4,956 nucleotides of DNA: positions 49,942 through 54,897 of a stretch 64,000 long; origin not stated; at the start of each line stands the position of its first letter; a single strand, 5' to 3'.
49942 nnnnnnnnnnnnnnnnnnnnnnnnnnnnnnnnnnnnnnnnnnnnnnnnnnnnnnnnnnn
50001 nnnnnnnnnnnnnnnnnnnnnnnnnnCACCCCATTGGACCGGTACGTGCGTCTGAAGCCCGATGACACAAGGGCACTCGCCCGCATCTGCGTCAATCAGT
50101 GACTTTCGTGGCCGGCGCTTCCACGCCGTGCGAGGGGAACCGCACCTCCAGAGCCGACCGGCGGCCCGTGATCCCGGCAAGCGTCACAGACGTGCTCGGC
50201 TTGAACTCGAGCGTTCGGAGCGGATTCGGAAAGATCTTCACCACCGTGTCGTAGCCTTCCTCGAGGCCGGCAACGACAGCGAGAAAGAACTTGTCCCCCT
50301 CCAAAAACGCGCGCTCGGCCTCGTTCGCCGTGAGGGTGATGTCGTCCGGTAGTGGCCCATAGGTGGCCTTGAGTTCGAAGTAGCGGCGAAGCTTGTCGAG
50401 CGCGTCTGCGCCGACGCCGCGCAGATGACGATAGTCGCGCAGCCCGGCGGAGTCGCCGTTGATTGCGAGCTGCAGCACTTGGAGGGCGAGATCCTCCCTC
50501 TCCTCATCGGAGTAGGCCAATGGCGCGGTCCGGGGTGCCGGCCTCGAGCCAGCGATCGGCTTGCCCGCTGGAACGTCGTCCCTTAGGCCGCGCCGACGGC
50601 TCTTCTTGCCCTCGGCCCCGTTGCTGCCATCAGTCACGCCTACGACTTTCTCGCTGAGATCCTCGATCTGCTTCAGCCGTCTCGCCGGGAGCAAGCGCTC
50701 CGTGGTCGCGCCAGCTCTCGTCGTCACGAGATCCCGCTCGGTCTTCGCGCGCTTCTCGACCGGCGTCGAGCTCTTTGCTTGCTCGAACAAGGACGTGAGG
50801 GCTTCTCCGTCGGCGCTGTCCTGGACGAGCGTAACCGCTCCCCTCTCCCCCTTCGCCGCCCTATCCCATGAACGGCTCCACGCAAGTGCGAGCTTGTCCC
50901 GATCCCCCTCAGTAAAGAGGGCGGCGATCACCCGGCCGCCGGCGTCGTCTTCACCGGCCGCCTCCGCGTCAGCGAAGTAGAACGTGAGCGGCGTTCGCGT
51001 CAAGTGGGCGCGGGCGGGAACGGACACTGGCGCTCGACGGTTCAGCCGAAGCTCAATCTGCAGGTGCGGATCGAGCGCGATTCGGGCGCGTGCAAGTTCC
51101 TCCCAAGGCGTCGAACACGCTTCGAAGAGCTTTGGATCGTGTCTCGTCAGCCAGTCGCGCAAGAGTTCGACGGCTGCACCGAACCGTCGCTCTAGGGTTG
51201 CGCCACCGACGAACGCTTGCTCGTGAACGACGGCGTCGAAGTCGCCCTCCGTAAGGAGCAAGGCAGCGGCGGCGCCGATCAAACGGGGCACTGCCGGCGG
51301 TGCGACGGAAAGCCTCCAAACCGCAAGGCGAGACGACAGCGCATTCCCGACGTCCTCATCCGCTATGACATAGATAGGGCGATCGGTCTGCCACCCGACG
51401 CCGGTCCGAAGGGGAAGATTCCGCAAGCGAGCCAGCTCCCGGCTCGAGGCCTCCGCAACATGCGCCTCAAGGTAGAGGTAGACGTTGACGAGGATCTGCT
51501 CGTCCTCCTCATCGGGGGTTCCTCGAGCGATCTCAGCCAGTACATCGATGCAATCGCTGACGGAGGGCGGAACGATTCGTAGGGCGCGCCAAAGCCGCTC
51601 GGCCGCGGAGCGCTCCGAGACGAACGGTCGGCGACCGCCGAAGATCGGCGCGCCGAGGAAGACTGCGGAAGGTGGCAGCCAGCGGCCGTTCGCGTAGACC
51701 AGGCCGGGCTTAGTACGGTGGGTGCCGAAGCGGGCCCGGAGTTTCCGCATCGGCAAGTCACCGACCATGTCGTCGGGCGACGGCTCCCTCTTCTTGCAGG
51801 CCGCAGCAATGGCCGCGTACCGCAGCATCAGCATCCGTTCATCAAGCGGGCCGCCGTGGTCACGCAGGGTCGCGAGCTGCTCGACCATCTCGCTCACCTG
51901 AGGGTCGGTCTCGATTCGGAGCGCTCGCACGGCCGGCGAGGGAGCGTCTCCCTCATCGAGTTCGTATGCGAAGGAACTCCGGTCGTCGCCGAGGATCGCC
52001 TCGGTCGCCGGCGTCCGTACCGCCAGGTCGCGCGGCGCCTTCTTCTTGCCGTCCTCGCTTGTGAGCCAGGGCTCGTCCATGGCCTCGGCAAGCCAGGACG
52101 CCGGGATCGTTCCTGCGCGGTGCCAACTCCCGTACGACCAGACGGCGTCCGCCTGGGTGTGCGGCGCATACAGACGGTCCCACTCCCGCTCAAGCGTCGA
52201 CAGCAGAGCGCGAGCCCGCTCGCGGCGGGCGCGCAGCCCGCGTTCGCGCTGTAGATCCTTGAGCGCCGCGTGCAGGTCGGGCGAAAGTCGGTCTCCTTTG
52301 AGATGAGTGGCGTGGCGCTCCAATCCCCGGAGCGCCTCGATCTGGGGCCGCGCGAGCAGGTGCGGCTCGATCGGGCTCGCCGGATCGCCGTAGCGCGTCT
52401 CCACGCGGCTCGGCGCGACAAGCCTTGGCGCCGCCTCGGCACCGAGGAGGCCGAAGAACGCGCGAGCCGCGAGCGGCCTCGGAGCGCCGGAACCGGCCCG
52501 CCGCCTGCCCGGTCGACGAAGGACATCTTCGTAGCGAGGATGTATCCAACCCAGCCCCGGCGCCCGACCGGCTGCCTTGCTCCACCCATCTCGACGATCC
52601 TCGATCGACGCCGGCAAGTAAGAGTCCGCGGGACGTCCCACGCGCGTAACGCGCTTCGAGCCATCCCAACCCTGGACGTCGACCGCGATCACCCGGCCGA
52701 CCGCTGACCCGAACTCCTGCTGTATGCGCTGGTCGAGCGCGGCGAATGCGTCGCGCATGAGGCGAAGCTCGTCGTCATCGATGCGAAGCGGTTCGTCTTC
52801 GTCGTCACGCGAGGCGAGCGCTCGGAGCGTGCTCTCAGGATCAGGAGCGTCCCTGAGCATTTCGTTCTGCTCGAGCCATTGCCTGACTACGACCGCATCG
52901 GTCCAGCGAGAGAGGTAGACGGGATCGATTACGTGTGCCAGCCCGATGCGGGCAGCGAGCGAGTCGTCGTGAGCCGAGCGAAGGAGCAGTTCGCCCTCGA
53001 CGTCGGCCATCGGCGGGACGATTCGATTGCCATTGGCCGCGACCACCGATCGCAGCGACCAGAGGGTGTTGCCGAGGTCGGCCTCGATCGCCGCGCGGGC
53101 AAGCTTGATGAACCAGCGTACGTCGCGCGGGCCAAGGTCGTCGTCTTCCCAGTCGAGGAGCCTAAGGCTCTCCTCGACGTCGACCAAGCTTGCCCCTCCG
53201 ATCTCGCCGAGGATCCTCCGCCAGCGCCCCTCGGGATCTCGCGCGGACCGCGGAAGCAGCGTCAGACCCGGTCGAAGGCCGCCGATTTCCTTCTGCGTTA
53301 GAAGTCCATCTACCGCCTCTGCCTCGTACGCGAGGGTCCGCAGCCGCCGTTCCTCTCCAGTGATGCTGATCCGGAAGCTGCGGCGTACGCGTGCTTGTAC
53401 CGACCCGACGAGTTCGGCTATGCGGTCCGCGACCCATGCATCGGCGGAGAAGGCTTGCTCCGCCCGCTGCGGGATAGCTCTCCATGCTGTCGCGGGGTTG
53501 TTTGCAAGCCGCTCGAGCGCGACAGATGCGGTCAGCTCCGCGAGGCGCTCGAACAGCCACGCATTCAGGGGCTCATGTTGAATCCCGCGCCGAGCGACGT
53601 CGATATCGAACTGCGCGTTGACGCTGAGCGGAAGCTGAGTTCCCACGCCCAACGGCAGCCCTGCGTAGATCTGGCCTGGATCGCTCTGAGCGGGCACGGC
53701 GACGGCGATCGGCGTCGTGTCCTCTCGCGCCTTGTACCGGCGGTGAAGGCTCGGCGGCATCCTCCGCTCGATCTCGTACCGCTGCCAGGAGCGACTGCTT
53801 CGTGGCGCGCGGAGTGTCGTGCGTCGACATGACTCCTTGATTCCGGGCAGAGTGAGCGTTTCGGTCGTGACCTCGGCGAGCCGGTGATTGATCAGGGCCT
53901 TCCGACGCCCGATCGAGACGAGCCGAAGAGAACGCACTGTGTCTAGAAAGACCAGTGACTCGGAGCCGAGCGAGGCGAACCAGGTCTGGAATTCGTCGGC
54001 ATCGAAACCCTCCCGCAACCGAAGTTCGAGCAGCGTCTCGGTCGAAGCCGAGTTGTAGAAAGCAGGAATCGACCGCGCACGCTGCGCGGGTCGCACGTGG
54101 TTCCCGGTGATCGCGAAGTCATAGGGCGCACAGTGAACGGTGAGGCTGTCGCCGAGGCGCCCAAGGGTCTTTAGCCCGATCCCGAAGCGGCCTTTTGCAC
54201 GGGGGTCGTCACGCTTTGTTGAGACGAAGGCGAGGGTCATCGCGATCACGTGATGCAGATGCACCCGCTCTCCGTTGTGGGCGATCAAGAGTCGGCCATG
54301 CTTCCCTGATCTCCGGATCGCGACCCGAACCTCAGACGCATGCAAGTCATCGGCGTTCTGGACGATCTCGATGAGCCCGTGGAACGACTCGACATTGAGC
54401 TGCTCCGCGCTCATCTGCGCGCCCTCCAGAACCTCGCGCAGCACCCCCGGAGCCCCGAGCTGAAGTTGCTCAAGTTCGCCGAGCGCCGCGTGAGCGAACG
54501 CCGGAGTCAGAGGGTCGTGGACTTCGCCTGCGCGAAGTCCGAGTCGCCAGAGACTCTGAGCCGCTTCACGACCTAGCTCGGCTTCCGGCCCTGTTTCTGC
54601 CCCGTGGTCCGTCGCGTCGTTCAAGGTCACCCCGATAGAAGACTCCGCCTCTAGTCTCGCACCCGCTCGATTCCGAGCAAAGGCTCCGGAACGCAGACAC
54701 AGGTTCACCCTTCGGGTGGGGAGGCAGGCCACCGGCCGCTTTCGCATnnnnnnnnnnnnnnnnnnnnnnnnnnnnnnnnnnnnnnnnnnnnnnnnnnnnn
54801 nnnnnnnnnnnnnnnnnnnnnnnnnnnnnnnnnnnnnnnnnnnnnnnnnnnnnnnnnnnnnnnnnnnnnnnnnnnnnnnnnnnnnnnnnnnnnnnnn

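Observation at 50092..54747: Intact 1551-aa sacsin-like GHKL ATPase fused to a DUF3883 nuclease-like domain, sitting amid decayed genes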

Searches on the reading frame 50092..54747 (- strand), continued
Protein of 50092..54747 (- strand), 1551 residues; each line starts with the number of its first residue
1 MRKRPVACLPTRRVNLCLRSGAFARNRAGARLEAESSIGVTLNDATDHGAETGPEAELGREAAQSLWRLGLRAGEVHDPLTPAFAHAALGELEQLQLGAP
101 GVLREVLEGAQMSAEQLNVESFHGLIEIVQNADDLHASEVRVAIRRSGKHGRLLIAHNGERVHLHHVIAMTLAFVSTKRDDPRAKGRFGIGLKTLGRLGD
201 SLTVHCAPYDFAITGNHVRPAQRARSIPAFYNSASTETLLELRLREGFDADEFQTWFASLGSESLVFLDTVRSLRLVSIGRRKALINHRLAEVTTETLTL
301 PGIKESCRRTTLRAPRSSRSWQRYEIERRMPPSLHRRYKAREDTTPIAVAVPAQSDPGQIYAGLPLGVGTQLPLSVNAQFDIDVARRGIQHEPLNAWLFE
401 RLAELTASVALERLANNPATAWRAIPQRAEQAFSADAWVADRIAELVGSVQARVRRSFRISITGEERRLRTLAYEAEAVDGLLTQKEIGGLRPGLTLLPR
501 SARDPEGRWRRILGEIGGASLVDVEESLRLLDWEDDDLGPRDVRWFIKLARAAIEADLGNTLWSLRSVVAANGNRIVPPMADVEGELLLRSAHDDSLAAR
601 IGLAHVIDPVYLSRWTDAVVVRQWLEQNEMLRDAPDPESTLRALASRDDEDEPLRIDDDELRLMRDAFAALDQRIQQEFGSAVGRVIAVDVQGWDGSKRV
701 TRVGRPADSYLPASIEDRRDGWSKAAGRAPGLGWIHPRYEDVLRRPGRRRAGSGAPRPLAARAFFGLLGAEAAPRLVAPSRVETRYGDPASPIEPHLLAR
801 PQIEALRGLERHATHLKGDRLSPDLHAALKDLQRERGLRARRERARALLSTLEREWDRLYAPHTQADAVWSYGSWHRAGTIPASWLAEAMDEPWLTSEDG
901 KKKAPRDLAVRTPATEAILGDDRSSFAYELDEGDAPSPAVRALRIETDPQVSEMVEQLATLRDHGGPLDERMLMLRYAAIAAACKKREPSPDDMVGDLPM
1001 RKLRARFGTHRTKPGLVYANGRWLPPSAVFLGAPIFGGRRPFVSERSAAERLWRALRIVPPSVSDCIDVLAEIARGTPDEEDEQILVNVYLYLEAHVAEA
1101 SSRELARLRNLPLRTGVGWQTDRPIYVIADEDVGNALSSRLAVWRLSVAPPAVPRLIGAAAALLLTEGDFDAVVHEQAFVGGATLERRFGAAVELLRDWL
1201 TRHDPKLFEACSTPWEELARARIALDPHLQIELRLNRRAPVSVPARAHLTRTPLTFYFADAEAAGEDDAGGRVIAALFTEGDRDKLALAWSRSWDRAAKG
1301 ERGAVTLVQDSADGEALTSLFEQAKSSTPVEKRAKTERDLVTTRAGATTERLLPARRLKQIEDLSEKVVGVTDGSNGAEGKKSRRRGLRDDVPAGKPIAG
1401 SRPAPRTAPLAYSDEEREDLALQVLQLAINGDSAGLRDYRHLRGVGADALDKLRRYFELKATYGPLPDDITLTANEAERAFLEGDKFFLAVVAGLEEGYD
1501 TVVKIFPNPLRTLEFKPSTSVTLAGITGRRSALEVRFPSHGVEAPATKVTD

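Call 77: find_encoding_contigs(protein=P0004, flank=10000, max_places=2)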
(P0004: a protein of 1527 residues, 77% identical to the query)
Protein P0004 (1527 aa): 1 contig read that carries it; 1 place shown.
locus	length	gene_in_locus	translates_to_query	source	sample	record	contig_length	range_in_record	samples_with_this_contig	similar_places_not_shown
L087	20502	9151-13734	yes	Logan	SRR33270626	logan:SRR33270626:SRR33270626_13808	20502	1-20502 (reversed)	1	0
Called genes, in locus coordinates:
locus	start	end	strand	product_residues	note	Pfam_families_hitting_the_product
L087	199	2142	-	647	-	-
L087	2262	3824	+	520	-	PF18728:HEPN_AbiV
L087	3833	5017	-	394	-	PF14659:Phage_int_SAM_3 (weak), PF00589:Phage_integrase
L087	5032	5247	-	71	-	PF12728:HTH_17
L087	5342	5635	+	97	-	PF12844:HTH_19 (weak), PF13560:HTH_31, PF01381:HTH_3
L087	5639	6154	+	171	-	-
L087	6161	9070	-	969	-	PF08751:TrwC, PF02562:PhoH (faint), PF05970:PIF1 (weak), PF13245:AAA_19, PF13604:AAA_30, PF13086:AAA_11 (weak), PF18335:SH3_13 (weak), PF13538:UvrD_C_2 (weak), +1 more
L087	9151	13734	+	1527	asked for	-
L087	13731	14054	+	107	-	-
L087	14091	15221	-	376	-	PF00145:DNA_methylase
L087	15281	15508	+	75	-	PF13560:HTH_31, PF12844:HTH_19, PF13443:HTH_26, PF01381:HTH_3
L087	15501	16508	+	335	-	PF12183:NotI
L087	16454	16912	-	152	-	PF03852:Vsr, PF18741:MTES_1575 (faint)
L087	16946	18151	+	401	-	-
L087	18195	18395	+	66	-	-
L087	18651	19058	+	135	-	-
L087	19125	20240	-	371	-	PF04471:Mrr_cat, PF13156:Mrr_cat_2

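Call 82: search_protein_families(library=pfam, alignment_id=A8, max_evalue=0.01)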
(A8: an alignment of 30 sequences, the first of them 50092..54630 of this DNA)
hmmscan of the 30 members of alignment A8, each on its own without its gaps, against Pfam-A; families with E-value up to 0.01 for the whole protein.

A. member 1, window:50092-54630:- (1512 aa): 2 families
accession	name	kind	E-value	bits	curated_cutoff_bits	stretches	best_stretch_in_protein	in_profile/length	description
PF13020.12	NOV_C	-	0.0012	19.3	22.1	1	1413-1457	40-83/91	Protein NO VEIN, C-terminal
PF13589.12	HATPase_c_3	-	0.0028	18.1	25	1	84-155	5-79/137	Histidine kinase-, DNA gyrase B-, and HSP90-like ATPase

B. families by the number of members that match (of 30 scanned): 4 families
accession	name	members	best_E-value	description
PF13020.12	NOV_C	18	3.9e-05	Protein NO VEIN, C-terminal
PF13589.12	HATPase_c_3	17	5.6e-06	Histidine kinase-, DNA gyrase B-, and HSP90-like ATPase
PF25794.1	SACS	4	2.4e-05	Sacsin domain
PF02518.31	HATPase_c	1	0.0035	Histidine kinase-, DNA gyrase B-, and HSP90-like ATPase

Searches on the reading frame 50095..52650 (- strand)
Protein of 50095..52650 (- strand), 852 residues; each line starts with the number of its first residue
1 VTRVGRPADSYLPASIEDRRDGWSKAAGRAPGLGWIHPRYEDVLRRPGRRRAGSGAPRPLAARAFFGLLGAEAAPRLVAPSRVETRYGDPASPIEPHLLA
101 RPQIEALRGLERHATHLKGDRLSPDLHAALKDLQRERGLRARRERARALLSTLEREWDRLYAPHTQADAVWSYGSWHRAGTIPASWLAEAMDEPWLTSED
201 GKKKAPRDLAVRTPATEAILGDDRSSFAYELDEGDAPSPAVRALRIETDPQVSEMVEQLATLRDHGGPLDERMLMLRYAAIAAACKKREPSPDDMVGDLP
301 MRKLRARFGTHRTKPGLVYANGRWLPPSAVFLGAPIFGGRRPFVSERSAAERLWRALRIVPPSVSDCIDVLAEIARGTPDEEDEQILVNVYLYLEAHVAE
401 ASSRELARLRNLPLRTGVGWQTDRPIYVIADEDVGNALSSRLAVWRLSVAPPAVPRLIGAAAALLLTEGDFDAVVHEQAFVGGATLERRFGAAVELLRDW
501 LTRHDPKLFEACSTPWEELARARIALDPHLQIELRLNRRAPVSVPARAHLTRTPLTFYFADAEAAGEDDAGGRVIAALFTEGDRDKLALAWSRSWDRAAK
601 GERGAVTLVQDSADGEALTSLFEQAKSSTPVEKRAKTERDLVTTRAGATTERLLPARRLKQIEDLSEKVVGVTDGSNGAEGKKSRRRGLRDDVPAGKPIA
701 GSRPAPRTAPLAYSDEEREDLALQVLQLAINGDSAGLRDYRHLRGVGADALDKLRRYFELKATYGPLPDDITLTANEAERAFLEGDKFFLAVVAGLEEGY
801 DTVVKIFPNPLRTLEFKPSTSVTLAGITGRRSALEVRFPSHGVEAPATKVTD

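Call 65: predict_structure(alignment_id=A5)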
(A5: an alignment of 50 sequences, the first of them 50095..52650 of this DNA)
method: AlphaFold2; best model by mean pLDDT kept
length: 852 residues; sequences in the alignment: 50
mean_pLDDT: 84.2   pTM: 0.56
mean pLDDT of the five models: 84.2, 84.1, 83.2, 81.9, 81.2
residues with pLDDT >= 90: 474; 70-90: 255; 50-70: 46; < 50: 77
segments of 3 or more residues with pLDDT < 50: 608-614, 628-652, 674-701, 842-852
pLDDT, mean of each block of 10 residues (from residue 1): 72 87 93 89 66 53 87 94 93 93 92 93 96 94 96 95 96 94 96 96 96 83 92 90 90 90 87 89 88 90 93 91 94 95 92 94 96 94 96 96 96 93 95 93 94 94 94 92 92 94 88 92 95 89 95 94 94 93 90 95 63 54 62 36 36 69 78 44 34 35 66 86 85 67 81 85 88 87 86 88 88 79 82 79 39 31
secondary structure, 60 per line:
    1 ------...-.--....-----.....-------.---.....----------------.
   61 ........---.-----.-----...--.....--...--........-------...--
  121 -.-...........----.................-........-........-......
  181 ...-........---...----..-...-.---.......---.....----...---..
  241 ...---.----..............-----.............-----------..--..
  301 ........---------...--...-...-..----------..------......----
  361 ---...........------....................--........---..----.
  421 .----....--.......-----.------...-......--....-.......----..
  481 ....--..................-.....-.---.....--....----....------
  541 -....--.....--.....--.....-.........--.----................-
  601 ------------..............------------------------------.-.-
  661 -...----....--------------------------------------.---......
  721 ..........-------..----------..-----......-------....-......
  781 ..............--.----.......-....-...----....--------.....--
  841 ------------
elements in order (helices of 4 or more, strands of 3 or more residues): H14-17 H23-27 H39-43 H60-68 E84-86 E89-93 H101-108 E116-118 H124-134 H139-155 H157-164 E166-173 E175-183 H185-192 E196-198 H214-220 H239-243 H252-265 H271-283 H301-308 E318-320 E323-325 H351-356 H364-374 H381-400 H403-410 E426-429 H432-438 H455-460 E463-466 E471-474 H479-484 H487-504 H506-510 H516-520 E523-526 E531-534 E542-545 E548-552 E555-559 H562-566 H568-576 H584-599 H613-626 E669-672 H715-730 E757-762 E770-773 H775-787 E788-794 E802-808 H810-813 E815-817 E822-825 E834-838

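Call 68: fold_search(model_id=the predicted structure, library=pdb)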
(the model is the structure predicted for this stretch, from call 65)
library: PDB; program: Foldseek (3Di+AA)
matches with E <= 10: 329; with E <= 0.001: 0
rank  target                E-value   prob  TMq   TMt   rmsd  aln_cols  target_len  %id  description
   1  4kyw_A                3.3e-03  0.99  0.10  0.28   9.6       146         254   14  Restriction endonuclease DPNI in complex with two DNA molecules (released 2014-06-04)
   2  8a22_BF               9.1e-02  0.12  0.07  0.12  20.1       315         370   11  Structure of the mitochondrial ribosome from Polytomella magna (released 2022-11-16)
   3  3ksk_A                1.5e-01  0.38  0.07  0.16   8.4       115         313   19  Crystal Structure of single chain PvuII (released 2010-04-14)
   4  3ksk_B                1.8e-01  0.57  0.07  0.17   8.1       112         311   18  Crystal Structure of single chain PvuII (released 2010-04-14)
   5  8rpx_B                1.9e-01  0.44  0.08  0.35   9.8       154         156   10  NhoI restriction endonuclease in complex with quadruply methylated DNA target (released 2024-07-17)
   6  1f0o_B                2.1e-01  0.54  0.07  0.32   8.2       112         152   17  PVUII ENDONUCLEASE/COGNATE DNA COMPLEX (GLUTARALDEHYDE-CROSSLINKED CRYSTAL) AT PH 7.5 WITH TWO CALCIUM IONS AT EACH AC (released 2000-11-06)
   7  1ni0_A                2.2e-01  0.63  0.08  0.33   8.0       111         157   17  Structure of the Y94F mutant of the restriction endonuclease PvuII (released 2003-02-04)
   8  7qpr_B                2.3e-01  0.06  0.09  0.10  21.0       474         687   12  Structure of full length SpoT (released 2023-01-18)
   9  1pvu_A                2.7e-01  0.51  0.07  0.32   8.0       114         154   15  THE CRYSTAL STRUCTURE OF PVUII ENDONUCLEASE REVEALS EXTENSIVE STRUCTURAL HOMOLOGIES TO ECORV (released 1995-03-31)
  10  8rpx_D                3.0e-01  0.51  0.09  0.38   8.5       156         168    7  NhoI restriction endonuclease in complex with quadruply methylated DNA target (released 2024-07-17)
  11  1f0o_A                3.0e-01  0.47  0.07  0.32   7.6       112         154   17  PVUII ENDONUCLEASE/COGNATE DNA COMPLEX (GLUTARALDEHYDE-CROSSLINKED CRYSTAL) AT PH 7.5 WITH TWO CALCIUM IONS AT EACH AC (released 2000-11-06)
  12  7qpr_A                3.0e-01  0.06  0.09  0.11  18.8       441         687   10  Structure of full length SpoT (released 2023-01-18)
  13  8q5n_B                3.2e-01  0.77  0.11  0.48   4.2       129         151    9  Apo form of restriction endonuclease NhoI. (released 2024-07-17)
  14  8rpx_C                3.4e-01  0.51  0.09  0.41   8.5       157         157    8  NhoI restriction endonuclease in complex with quadruply methylated DNA target (released 2024-07-17)
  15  1k0z_A                3.8e-01  0.14  0.06  0.23   9.6       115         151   19  Crystal Structure of the PvuII endonuclease with Pr3+ and SO4 ions bound in the active site at 2.05A. (released 2003-06-17)
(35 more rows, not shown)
